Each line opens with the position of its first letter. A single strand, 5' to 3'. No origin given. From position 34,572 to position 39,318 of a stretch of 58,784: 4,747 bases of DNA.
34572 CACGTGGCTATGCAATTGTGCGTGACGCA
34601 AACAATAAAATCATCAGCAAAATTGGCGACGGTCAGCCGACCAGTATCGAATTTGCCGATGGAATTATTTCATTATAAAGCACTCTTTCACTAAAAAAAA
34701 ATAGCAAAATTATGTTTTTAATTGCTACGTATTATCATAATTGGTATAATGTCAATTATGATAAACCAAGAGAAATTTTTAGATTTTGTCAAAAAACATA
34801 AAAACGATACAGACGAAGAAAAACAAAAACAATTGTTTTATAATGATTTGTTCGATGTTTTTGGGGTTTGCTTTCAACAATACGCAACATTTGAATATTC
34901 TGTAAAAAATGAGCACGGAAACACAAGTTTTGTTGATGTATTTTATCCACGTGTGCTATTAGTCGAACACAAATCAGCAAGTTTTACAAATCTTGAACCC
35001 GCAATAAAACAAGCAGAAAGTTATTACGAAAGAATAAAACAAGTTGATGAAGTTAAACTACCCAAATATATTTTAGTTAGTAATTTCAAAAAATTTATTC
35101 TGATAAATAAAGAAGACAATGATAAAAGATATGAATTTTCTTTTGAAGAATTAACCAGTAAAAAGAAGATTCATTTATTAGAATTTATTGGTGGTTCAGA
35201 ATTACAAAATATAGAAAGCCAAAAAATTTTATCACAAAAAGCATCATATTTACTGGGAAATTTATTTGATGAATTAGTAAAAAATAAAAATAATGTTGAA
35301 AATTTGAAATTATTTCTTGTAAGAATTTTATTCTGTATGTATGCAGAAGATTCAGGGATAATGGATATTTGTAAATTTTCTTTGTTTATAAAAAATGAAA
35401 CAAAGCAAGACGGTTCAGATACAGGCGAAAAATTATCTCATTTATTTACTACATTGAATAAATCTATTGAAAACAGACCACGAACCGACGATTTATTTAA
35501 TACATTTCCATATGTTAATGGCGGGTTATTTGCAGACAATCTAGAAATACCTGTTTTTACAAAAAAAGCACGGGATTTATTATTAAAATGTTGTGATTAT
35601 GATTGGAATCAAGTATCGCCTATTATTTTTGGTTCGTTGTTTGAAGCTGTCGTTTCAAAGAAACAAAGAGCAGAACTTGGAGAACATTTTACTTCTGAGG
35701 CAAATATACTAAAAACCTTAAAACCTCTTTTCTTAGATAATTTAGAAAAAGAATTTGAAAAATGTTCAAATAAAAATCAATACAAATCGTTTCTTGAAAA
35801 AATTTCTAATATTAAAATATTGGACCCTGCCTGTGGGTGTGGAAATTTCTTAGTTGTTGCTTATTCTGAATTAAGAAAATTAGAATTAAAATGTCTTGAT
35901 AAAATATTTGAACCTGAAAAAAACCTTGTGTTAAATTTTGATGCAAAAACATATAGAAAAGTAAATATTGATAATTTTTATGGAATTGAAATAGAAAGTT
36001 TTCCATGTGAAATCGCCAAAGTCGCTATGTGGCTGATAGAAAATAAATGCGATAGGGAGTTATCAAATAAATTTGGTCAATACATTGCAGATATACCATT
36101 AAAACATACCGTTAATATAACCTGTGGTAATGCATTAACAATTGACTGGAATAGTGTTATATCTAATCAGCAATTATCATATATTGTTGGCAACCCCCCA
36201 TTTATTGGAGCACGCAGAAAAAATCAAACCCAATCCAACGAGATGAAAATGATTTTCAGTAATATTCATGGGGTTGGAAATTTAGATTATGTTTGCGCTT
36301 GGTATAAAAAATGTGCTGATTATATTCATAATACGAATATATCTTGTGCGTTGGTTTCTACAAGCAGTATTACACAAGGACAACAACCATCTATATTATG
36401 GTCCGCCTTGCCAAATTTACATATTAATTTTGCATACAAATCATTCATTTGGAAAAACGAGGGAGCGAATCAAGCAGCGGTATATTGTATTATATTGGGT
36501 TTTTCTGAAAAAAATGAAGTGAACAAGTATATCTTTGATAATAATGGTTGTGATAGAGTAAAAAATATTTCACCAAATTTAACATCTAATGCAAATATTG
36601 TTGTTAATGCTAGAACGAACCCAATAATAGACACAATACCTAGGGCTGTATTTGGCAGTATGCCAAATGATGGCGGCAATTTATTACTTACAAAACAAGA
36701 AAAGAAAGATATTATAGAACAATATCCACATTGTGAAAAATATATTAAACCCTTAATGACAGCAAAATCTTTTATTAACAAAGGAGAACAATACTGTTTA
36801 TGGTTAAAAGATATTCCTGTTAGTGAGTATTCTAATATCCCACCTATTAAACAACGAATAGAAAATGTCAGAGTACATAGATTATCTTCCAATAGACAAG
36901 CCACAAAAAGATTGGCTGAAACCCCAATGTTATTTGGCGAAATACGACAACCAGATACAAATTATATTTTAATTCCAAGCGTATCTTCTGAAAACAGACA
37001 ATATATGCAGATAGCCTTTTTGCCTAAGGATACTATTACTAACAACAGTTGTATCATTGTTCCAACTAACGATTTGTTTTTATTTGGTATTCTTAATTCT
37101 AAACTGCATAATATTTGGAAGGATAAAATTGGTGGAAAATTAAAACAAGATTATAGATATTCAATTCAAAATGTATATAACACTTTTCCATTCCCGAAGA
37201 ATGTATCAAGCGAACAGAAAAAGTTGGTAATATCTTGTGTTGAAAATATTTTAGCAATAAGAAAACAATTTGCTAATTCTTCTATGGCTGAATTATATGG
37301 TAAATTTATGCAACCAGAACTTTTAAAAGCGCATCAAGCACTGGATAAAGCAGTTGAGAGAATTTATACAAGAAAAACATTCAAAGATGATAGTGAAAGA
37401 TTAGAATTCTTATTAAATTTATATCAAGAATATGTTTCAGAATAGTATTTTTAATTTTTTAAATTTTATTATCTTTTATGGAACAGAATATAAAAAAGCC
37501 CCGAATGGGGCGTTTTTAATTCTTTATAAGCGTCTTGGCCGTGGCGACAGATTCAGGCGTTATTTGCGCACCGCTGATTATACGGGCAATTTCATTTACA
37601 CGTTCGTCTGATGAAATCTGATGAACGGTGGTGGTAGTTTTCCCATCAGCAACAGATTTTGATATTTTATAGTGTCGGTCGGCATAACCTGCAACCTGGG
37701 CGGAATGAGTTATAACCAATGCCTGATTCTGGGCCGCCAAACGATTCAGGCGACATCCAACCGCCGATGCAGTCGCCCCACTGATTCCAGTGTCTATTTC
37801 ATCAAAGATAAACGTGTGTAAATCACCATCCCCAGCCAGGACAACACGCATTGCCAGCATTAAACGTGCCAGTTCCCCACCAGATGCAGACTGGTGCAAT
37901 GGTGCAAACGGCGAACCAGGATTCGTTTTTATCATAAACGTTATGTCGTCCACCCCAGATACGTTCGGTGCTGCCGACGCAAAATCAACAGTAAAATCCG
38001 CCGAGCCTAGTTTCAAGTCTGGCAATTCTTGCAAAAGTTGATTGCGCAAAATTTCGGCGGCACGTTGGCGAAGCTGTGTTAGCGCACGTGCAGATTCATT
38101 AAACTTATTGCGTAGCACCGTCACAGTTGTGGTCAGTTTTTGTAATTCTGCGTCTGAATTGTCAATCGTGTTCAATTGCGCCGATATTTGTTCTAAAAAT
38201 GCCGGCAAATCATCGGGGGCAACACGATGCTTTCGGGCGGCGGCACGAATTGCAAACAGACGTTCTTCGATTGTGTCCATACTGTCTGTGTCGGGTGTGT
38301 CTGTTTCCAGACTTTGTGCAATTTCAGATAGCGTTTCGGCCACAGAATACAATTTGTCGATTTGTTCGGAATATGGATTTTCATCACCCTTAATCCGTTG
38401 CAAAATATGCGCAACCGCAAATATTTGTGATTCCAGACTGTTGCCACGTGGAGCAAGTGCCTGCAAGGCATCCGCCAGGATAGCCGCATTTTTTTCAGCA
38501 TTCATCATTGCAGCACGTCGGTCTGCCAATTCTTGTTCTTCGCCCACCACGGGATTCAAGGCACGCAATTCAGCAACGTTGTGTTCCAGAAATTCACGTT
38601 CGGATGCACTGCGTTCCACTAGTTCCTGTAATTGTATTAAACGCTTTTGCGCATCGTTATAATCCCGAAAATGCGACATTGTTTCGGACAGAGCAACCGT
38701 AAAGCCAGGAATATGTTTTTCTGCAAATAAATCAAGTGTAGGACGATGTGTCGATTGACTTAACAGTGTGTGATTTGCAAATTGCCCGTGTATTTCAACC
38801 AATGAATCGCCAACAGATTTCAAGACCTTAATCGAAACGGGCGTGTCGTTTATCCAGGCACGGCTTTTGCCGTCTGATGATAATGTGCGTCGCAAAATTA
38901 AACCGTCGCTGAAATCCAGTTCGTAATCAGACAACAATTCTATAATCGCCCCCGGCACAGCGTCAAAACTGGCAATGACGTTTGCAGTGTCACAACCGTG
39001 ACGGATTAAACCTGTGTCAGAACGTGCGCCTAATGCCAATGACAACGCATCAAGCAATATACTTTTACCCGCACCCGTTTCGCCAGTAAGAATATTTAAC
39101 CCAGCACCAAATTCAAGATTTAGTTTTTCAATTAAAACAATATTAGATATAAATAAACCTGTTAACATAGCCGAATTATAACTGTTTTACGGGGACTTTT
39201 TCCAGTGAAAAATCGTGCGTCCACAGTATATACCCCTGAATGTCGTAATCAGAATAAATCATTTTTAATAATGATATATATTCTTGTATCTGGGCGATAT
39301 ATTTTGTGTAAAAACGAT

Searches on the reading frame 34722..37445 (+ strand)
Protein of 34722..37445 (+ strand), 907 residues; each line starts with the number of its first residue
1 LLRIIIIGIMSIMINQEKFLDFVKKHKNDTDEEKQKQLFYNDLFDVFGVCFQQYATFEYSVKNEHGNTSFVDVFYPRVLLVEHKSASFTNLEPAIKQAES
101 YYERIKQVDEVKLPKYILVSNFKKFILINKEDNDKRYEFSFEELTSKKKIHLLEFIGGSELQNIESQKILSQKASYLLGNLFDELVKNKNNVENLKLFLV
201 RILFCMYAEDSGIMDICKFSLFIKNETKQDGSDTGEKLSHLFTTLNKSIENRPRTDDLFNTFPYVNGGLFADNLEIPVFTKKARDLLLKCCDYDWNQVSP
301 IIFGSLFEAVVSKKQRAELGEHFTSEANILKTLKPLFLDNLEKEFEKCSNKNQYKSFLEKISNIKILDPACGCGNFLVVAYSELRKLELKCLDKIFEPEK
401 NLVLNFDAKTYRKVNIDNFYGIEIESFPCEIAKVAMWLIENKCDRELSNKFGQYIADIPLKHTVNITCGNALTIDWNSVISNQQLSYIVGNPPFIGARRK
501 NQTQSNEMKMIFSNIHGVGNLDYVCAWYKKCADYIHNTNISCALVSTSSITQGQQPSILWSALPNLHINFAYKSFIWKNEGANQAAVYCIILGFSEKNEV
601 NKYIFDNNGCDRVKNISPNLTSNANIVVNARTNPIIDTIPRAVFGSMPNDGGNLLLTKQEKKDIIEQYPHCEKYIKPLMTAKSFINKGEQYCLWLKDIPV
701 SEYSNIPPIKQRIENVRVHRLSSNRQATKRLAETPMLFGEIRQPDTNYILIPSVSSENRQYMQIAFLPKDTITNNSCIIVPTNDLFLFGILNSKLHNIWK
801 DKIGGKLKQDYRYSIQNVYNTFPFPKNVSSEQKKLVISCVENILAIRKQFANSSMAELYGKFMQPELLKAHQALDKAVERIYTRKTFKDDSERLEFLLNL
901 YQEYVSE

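Call 76: search_protein_families(library=pfam, proteins=[window:34722-37445:+], max_evalue=0.001)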
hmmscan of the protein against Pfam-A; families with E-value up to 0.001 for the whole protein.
window:34722-37445:+ (907 aa): 7 families
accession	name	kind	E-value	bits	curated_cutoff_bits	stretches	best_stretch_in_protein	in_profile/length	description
PF20473.4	MmeI_Mtase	-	2.3e-86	289.6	27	1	348-605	5-258/259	MmeI, DNA-methyltransferase domain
PF20466.3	MmeI_TRD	-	1.3e-67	227.6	27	1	624-826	3-206/207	MmeI, target recognition domain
PF20464.3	MmeI_N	-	6.4e-22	79.2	27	1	15-187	2-180/181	MmeI, N-terminal domain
PF20467.3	MmeI_C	-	1.8e-21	76.6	27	1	830-906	3-80/83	MmeI, C-terminal domain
PF20465.4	MmeI_hel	-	5.1e-20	72.5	27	1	194-270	2-75/75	MmeI, helicase spacer domain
PF07669.17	Eco57I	-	8e-08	33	25.3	1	418-550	2-139/171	Eco57I restriction-modification methylase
PF02384.22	N6_Mtase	-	1.9e-07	31.1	20.4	1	358-537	42-175/311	N-6 DNA Methylase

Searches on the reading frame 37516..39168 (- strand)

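Call 76: search_protein_families(library=pfam, proteins=[window:37516-39168:-], max_evalue=0.001)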
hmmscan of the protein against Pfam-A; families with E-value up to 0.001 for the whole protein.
window:37516-39168:- (550 aa): 5 families
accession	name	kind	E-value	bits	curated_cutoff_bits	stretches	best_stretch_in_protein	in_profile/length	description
PF02463.25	SMC_N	-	4.5e-16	59.4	40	1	14-504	16-213/220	RecF/RecN/SMC N terminal domain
PF13476.12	AAA_23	-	1.9e-12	48.7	27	1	7-195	4-184/201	AAA domain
PF13555.12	AAA_29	-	0.0002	21.5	27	1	23-48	23-48/61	P-loop containing region of AAA domain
PF13304.12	AAA_21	-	0.00023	21.8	27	0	24-51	1-26/304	AAA domain, putative AbiEii toxin, Type IV TA system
PF11887.13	Mce4_CUP1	-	0.00028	21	32.6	0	223-287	37-101/222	Cholesterol uptake porter CUP1 of Mce4, putative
